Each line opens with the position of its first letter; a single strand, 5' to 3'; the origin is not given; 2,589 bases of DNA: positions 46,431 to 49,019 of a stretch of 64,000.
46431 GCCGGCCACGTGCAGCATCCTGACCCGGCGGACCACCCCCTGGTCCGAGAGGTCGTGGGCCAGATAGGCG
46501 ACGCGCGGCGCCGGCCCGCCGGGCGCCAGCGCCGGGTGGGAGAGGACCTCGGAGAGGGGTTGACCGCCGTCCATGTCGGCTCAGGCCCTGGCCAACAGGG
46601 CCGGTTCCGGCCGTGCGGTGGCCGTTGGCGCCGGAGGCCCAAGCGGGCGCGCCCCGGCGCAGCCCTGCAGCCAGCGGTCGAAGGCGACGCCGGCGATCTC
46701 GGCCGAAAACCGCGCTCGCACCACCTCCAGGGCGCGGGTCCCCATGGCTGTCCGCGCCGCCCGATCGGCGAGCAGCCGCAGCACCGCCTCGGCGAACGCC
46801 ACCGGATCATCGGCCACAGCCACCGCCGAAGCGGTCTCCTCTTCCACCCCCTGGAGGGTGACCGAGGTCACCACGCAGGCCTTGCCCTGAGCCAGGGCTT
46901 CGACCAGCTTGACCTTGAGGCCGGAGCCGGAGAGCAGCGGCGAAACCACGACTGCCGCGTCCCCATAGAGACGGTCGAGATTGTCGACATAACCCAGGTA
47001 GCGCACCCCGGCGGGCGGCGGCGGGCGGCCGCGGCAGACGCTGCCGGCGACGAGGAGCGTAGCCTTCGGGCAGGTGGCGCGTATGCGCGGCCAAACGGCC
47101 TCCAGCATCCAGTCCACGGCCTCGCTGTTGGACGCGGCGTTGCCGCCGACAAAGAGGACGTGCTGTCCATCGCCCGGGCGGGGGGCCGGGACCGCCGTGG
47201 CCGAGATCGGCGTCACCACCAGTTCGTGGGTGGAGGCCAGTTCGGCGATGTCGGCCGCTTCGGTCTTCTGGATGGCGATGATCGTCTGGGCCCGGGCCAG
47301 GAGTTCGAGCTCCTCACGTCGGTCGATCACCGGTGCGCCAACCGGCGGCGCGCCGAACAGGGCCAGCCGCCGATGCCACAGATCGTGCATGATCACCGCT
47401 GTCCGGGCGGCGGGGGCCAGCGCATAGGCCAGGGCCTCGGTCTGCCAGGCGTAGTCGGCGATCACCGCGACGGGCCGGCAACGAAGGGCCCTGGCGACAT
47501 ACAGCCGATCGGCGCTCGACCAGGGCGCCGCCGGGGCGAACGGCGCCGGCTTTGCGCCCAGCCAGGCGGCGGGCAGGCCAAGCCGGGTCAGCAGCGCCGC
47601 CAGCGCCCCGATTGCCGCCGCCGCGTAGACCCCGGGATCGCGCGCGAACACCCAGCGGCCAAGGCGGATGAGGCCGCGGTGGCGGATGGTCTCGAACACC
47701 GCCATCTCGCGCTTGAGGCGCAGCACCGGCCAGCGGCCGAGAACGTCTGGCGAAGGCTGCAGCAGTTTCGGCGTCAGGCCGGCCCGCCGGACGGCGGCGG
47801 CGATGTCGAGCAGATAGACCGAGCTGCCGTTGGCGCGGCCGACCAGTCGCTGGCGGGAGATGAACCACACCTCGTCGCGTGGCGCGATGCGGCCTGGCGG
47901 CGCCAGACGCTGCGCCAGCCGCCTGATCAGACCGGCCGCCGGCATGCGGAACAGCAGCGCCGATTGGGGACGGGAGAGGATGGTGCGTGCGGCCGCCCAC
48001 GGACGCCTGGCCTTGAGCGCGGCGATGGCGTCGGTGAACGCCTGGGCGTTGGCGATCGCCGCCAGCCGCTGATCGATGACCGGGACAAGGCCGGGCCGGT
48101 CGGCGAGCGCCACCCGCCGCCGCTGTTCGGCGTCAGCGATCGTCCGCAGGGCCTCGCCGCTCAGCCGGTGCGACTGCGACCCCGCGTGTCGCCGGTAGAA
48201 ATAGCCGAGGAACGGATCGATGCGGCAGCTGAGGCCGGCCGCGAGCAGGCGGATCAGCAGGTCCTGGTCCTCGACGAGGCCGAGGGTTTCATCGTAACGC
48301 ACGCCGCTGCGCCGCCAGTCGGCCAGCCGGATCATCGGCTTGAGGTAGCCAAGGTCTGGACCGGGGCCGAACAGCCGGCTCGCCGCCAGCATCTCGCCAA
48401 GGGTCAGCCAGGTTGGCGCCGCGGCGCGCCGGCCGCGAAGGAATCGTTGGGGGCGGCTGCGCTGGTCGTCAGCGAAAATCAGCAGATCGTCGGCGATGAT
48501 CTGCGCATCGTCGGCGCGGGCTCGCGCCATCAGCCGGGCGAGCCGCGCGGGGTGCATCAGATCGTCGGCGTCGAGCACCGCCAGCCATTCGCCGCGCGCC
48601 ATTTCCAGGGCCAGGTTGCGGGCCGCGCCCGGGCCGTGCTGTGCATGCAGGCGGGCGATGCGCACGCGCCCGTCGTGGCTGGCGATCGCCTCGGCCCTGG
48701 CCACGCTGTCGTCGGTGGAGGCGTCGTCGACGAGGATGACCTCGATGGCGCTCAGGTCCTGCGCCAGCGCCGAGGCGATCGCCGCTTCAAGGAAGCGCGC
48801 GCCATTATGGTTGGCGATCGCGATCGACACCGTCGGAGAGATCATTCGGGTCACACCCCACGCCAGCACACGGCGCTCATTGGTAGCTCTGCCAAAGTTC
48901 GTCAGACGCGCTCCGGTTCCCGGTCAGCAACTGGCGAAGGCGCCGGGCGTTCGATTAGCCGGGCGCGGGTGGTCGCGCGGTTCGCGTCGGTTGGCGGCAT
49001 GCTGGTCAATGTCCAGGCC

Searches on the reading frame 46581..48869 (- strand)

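Call 82: search_protein_families(library=pfam, proteins=[window:46581-48869:-], max_evalue=0.00001)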
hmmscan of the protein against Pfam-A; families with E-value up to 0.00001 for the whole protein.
window:46581-48869:- (762 aa): 6 families
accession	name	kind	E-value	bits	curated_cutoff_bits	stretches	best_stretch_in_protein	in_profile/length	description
PF00535.33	Glycos_transf_2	-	8e-31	107.7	23.3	1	15-142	1-128/168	Glycosyl transferase family 2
PF13692.12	Glyco_trans_1_4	-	2.4e-22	80.2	27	1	569-702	2-142/142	Glycosyl transferases group 1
PF13641.12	Glyco_tranf_2_3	-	3.7e-11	43.9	27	1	12-125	1-119/230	Glycosyltransferase like family 2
PF10111.15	Glyco_tranf_2_2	-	4.3e-10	40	27.3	1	13-132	1-121/276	Glycosyltransferase like family 2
PF00534.26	Glycos_transf_1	-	3.9e-07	30.2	26.4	1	621-713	74-169/172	Glycosyl transferases group 1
PF13524.12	Glyco_trans_1_2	-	8.9e-06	26.1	25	0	601-723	13-135/144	Glycosyl transferase-like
